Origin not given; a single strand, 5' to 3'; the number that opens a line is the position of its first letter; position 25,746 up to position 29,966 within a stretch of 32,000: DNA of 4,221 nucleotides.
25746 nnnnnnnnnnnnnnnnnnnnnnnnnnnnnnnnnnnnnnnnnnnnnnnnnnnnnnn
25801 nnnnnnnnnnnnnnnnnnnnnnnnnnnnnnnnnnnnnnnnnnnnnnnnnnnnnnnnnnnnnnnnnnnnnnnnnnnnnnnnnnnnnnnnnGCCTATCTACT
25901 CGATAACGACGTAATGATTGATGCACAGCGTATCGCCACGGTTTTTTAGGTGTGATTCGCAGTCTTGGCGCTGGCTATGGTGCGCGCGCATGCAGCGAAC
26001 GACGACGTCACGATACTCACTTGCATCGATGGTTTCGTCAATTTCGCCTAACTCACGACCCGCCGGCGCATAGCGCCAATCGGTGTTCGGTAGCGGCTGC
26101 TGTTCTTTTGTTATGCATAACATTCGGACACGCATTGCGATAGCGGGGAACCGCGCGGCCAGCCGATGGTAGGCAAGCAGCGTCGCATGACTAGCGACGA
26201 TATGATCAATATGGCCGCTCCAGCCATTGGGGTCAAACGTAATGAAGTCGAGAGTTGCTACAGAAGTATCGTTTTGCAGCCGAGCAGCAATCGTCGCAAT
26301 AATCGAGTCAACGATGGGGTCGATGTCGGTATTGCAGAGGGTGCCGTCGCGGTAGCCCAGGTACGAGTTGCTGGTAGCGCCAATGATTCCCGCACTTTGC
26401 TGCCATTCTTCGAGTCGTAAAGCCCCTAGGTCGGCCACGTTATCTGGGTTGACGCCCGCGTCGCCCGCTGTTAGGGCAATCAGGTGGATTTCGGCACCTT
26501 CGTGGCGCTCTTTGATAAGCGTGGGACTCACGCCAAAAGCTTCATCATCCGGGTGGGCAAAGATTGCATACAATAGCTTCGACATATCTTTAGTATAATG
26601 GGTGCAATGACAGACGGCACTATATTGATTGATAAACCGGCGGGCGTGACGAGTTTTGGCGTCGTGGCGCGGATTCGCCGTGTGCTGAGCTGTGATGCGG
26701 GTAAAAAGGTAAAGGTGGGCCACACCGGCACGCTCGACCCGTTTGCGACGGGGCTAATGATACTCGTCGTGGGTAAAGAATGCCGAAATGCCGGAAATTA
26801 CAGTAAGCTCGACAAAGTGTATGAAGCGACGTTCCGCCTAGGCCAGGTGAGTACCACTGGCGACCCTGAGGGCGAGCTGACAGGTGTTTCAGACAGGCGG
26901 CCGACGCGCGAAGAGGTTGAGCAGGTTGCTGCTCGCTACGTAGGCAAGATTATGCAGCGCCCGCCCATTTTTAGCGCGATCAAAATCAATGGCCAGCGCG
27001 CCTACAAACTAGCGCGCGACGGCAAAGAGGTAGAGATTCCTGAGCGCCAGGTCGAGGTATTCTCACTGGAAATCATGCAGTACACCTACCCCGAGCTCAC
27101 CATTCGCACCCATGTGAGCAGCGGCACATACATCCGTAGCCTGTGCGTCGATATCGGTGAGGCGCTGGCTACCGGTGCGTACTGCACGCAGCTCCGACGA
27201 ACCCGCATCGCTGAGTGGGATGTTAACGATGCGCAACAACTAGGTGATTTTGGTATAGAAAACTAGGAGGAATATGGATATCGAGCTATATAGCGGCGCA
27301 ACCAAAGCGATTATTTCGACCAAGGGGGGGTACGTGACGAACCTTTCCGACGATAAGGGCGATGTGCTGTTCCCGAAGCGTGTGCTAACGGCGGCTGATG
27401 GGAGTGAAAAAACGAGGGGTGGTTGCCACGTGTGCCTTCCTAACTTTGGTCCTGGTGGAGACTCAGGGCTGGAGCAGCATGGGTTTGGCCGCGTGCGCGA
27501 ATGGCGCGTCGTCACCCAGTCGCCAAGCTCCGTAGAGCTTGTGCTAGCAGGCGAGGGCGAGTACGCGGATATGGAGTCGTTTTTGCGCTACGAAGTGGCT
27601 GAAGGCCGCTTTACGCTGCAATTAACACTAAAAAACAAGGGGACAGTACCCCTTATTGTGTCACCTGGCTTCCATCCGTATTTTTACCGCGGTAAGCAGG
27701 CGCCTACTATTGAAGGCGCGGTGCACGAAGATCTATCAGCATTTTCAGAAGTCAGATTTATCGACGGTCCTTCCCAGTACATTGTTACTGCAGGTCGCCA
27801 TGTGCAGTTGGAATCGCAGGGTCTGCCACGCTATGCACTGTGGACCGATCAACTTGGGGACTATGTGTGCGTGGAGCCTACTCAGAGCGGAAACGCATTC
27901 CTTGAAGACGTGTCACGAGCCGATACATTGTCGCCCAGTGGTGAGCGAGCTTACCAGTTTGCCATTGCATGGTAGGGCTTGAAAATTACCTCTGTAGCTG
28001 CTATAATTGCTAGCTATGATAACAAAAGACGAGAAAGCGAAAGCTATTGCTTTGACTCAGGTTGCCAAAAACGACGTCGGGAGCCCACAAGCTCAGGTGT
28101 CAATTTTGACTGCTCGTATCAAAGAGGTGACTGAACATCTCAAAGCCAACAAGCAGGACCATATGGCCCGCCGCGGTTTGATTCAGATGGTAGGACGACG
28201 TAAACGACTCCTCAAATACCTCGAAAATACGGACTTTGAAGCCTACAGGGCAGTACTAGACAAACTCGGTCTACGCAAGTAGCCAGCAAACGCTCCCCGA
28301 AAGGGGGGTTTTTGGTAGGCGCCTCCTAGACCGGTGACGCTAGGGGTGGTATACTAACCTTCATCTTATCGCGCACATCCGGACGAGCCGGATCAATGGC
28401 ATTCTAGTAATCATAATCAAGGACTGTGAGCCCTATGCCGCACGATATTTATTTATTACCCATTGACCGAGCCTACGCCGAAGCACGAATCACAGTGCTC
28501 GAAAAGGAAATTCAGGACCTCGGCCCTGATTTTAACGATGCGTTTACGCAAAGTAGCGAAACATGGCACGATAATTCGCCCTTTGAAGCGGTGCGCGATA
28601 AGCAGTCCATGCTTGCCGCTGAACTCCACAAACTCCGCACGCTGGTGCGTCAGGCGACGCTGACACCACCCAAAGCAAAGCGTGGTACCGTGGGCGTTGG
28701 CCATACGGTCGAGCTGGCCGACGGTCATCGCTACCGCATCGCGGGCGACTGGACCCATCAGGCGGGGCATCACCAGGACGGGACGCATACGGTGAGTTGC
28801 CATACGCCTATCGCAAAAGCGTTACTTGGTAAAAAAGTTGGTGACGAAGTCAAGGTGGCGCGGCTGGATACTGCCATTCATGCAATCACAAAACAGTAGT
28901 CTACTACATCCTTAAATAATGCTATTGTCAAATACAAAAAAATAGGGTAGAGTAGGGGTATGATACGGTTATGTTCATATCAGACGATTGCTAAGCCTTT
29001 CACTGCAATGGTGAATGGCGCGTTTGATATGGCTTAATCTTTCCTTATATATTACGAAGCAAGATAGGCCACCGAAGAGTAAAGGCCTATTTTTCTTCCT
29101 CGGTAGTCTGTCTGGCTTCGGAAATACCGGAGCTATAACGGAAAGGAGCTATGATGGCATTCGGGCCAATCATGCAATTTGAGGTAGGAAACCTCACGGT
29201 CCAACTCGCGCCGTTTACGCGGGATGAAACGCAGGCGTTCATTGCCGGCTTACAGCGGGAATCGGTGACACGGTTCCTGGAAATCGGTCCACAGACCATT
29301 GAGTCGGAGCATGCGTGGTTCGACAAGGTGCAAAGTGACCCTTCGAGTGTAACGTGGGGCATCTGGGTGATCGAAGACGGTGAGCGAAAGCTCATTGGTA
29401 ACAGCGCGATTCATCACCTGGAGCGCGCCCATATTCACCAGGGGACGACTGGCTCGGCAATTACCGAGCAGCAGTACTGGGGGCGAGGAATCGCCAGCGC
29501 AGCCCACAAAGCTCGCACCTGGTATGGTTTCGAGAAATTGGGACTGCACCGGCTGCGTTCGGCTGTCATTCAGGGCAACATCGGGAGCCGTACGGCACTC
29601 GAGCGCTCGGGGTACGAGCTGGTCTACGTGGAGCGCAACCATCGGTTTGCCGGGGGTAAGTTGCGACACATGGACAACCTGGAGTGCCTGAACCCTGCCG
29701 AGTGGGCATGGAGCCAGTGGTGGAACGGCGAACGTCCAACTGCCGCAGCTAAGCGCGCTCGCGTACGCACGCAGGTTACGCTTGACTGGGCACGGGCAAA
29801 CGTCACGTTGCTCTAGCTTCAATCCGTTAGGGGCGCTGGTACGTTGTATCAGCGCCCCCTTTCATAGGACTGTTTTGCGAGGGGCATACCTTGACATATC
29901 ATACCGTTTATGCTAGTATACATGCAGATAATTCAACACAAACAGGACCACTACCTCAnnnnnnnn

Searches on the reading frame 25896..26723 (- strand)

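Call 16: search_protein_families(library=pfam, proteins=[window:25896-26723:-], max_evalue=0.001)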
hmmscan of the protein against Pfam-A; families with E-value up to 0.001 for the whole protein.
window:25896-26723:- (275 aa): 1 family
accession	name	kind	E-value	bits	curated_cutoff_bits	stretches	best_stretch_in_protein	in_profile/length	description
PF02585.22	PIG-L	-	1.8e-20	74.2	28.2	1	53-184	2-128/129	GlcNAc-PI de-N-acetylase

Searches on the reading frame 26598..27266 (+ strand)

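Call 16: search_protein_families(library=pfam, proteins=[window:26598-27266:+], max_evalue=0.001)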
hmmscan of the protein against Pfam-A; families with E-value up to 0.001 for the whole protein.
window:26598-27266:+ (222 aa): 2 families
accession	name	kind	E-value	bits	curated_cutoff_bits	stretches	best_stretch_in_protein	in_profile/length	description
PF01509.24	TruB_N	-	9.7e-49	166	27.3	1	37-179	6-149/149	TruB family pseudouridylate synthase (N terminal domain)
PF16198.10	TruB_C_2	-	2.5e-08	34.4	29.3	1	180-215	1-36/66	tRNA pseudouridylate synthase B C-terminal domain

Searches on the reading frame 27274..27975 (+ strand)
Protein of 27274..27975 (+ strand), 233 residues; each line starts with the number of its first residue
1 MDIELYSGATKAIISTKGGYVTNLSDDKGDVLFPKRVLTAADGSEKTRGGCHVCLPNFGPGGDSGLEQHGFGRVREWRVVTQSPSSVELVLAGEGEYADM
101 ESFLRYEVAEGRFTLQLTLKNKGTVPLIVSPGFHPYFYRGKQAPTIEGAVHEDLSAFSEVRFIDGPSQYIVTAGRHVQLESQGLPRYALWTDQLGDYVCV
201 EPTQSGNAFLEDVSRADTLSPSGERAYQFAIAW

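Call 16: search_protein_families(library=pfam, proteins=[window:27274-27975:+], max_evalue=0.001)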
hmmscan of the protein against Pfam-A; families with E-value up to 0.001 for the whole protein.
window:27274-27975:+ (233 aa): 1 family
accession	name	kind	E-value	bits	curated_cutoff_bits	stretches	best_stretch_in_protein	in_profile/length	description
PF01263.26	Aldose_epim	-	2.8e-17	63.5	27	1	3-147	3-168/299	Aldose 1-epimerase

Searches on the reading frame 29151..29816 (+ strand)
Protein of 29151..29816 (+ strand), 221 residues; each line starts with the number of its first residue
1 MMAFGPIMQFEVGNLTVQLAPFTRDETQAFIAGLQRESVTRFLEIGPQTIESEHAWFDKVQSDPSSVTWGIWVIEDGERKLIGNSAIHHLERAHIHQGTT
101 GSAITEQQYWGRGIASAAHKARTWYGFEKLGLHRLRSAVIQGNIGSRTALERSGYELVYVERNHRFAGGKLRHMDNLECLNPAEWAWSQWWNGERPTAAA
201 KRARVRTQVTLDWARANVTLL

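Call 16: search_protein_families(library=pfam, proteins=[window:29151-29816:+], max_evalue=0.001)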
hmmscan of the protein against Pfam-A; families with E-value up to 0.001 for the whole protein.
window:29151-29816:+ (221 aa): 2 families
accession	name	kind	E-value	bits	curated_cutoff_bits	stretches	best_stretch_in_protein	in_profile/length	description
PF13302.13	Acetyltransf_3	-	2.4e-18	67.6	25.4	1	18-155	3-137/138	Acetyltransferase (GNAT) domain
PF00583.31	Acetyltransf_1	-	0.00037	21.2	20.7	1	51-155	19-116/116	Acetyltransferase (GNAT) family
